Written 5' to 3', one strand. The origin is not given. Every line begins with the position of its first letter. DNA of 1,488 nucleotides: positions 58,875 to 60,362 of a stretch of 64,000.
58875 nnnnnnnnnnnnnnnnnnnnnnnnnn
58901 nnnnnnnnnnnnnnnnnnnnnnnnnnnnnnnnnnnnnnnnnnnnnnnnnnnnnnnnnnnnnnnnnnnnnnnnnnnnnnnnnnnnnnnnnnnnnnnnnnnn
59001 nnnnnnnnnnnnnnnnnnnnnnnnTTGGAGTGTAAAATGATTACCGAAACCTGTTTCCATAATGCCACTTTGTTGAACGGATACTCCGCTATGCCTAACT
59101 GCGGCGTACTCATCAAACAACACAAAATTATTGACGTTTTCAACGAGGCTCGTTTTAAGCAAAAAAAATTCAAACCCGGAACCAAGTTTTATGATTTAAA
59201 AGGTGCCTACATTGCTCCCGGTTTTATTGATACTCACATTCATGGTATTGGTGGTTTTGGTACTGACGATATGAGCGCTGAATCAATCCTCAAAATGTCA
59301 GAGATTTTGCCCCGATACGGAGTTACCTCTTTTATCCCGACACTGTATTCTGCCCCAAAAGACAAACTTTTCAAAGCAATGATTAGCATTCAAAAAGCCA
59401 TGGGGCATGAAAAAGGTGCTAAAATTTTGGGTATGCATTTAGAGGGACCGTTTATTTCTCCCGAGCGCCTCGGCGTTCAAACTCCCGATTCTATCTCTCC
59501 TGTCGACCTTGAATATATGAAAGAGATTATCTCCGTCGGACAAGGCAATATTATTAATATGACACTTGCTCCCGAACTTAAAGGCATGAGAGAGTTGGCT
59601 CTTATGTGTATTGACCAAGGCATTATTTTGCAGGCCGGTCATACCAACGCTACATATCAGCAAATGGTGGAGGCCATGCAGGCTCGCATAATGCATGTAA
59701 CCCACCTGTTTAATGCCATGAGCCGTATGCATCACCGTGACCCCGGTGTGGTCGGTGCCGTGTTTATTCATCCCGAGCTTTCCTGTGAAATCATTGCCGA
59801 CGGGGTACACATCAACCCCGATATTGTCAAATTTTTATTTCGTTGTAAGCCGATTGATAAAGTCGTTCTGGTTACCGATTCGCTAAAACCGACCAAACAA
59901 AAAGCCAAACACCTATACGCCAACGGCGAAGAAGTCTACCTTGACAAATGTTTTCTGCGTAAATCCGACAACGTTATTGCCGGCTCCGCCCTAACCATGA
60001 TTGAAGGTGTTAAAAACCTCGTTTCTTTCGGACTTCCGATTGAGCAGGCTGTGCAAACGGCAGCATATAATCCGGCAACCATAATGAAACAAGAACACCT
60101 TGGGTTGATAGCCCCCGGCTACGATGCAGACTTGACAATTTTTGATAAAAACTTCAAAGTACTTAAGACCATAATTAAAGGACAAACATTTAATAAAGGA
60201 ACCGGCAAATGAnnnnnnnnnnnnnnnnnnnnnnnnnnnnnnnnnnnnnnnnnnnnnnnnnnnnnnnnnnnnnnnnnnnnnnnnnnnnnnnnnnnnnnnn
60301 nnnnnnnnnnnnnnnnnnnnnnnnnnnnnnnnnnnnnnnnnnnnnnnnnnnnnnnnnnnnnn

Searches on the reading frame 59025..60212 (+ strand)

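Call 55: search_protein_families(library=pfam, proteins=[window:59025-60212:+], max_evalue=0.00001)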
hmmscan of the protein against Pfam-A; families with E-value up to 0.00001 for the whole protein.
window:59025-60212:+ (395 aa): 2 families
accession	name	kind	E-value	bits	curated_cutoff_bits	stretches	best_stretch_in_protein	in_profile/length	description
PF01979.26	Amidohydro_1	-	9.5e-37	127.5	25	1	62-388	1-344/345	Amidohydrolase family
PF07969.17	Amidohydro_3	-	4.3e-15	56.6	29.7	1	337-377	407-448/472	Amidohydrolase family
